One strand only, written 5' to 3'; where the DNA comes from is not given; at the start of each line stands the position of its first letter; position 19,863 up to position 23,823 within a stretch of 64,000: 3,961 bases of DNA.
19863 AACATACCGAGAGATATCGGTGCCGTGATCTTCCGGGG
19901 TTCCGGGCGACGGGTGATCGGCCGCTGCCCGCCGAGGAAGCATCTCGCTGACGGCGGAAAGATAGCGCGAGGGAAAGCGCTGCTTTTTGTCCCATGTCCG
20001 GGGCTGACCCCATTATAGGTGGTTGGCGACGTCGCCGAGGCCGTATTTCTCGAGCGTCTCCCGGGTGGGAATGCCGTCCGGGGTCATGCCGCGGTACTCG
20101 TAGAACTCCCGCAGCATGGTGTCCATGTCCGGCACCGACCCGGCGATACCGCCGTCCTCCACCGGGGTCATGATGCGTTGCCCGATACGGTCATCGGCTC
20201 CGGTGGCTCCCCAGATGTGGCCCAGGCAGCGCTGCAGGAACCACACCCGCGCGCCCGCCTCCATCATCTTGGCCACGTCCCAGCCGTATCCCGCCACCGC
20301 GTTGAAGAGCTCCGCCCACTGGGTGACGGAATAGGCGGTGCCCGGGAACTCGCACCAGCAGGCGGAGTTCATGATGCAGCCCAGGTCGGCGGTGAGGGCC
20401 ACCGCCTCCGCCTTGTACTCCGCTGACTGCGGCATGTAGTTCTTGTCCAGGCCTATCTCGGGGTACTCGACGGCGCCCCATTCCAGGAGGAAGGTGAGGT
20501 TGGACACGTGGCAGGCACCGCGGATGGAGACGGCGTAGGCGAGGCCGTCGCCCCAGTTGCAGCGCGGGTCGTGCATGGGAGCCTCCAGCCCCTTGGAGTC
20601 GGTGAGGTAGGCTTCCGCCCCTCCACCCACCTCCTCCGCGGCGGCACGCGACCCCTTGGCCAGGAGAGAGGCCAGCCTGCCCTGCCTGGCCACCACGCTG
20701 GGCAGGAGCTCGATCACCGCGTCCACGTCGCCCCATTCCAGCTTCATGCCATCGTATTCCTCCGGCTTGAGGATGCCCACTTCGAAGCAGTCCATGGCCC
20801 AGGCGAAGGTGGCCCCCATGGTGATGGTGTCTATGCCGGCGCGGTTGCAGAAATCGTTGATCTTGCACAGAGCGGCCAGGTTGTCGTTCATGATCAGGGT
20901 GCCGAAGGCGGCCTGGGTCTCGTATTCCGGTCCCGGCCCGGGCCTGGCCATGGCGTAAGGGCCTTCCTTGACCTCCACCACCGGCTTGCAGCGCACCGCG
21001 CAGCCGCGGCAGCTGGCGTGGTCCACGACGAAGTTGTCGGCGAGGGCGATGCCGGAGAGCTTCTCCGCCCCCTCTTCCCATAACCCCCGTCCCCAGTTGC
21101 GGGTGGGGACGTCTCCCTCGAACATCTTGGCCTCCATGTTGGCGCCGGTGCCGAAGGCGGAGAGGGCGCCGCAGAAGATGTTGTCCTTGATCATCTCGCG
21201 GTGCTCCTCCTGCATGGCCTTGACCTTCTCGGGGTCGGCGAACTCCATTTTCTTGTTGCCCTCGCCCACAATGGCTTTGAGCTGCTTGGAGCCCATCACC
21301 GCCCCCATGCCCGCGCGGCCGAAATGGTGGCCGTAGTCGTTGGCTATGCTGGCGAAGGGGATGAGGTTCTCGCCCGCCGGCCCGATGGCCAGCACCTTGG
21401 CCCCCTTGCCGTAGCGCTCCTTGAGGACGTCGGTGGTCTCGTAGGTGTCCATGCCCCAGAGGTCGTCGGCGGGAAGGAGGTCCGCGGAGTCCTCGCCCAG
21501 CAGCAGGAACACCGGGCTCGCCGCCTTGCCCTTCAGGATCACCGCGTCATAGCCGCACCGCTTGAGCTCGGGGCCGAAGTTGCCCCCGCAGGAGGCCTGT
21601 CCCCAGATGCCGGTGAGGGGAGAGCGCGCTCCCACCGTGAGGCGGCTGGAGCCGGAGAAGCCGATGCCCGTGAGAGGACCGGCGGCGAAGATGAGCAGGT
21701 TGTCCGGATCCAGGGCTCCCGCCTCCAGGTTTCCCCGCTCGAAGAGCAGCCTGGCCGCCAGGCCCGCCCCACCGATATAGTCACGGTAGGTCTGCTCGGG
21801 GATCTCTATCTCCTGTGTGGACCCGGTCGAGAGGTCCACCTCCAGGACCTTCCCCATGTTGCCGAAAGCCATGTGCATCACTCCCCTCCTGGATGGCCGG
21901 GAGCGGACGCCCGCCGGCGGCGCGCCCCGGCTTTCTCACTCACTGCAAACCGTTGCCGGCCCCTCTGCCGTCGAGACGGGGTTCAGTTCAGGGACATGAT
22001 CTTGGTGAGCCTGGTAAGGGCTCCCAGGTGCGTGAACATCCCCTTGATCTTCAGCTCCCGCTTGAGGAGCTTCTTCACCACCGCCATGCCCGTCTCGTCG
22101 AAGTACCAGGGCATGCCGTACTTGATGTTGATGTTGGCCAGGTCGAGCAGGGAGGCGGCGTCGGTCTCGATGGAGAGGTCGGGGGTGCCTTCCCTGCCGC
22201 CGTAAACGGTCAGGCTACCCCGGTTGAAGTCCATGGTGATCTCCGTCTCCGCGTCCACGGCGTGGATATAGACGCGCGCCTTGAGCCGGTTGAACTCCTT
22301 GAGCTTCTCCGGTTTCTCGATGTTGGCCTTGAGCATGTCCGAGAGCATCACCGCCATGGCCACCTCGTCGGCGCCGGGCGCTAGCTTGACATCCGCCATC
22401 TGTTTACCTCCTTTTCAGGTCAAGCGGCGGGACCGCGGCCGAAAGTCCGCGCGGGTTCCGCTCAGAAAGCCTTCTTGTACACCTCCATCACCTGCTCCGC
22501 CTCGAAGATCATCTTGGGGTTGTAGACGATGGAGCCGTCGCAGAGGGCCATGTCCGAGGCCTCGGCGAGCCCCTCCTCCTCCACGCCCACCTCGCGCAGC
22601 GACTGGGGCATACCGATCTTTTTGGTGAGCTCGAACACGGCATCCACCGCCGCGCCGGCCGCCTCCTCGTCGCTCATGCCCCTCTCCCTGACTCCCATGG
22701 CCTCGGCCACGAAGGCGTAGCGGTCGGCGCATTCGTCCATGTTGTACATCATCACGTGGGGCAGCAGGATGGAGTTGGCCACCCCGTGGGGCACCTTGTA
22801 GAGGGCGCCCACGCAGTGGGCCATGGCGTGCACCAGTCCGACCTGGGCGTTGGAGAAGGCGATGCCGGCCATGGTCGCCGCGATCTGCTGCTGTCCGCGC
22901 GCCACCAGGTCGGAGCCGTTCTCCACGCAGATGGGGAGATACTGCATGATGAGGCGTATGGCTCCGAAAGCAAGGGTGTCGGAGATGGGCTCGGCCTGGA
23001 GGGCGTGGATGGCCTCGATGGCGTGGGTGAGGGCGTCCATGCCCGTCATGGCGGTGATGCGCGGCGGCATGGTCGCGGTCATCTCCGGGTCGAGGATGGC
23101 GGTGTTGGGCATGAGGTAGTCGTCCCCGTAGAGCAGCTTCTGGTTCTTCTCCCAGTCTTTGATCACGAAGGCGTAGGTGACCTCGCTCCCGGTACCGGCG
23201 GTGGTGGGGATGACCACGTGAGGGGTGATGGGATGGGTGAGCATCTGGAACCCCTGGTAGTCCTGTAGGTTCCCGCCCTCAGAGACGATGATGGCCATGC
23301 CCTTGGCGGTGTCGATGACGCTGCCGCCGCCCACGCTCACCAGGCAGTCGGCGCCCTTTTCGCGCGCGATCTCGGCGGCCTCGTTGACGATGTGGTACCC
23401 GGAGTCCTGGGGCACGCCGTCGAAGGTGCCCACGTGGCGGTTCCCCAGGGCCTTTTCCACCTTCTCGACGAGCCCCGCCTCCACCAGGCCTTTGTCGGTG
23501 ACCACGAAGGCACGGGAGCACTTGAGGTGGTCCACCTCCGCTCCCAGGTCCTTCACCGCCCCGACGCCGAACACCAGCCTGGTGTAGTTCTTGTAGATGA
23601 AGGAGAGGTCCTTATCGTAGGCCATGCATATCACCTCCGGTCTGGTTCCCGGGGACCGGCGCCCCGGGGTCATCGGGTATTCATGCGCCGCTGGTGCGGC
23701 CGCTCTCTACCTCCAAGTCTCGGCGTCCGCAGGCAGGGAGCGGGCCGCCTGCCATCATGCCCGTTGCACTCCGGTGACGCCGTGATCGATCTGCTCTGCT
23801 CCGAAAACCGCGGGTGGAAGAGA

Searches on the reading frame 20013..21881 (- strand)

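Call 58: search_protein_families(library=pfam, proteins=[window:20013-21881:-], max_evalue=0.00001)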
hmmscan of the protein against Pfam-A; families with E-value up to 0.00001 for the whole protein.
window:20013-21881:- (622 aa): 2 families
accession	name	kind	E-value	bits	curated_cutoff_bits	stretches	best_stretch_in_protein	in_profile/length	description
PF01314.23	AFOR_C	-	1.2e-106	357.6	27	1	225-615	4-385/385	Aldehyde ferredoxin oxidoreductase, domains 2 & 3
PF02730.20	AFOR_N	-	4.6e-75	252.2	29.8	1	10-208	1-198/199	Aldehyde ferredoxin oxidoreductase, N-terminal domain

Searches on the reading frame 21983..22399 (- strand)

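Call 58: search_protein_families(library=pfam, proteins=[window:21983-22399:-], max_evalue=0.00001)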
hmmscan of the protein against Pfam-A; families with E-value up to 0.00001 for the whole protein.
window:21983-22399:- (138 aa): 1 family
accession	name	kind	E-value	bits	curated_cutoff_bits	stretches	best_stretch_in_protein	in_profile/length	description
PF02036.22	SCP2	-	2.5e-06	28.2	21.3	1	25-89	6-70/101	SCP-2 sterol transfer family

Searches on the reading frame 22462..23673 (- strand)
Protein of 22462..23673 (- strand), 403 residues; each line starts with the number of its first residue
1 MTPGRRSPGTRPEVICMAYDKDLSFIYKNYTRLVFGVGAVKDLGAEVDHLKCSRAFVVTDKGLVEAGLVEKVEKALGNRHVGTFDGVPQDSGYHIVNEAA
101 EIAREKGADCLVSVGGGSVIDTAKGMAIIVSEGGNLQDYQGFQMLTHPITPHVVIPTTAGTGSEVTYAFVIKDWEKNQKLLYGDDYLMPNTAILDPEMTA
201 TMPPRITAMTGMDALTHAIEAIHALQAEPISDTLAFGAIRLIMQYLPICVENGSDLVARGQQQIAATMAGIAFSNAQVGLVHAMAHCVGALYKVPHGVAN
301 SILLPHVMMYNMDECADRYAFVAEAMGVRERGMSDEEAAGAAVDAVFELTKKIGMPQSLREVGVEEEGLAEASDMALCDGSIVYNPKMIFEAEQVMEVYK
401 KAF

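Call 58: search_protein_families(library=pfam, proteins=[window:22462-23673:-], max_evalue=0.00001)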
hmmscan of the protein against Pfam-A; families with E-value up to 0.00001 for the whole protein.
window:22462-23673:- (403 aa): 3 families
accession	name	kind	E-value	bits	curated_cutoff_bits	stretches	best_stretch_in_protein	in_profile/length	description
PF25137.1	ADH_Fe_C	-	2.8e-60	203.8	27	1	207-403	1-194/194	Fe-containing alcohol dehydrogenase family, C-terminal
PF00465.25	Fe-ADH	-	1e-46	159.1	31.3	1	31-196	2-168/168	Iron-containing alcohol dehydrogenase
PF13685.12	Fe-ADH_2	-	2.3e-09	37.8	28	1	34-127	1-94/149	Iron-containing alcohol dehydrogenase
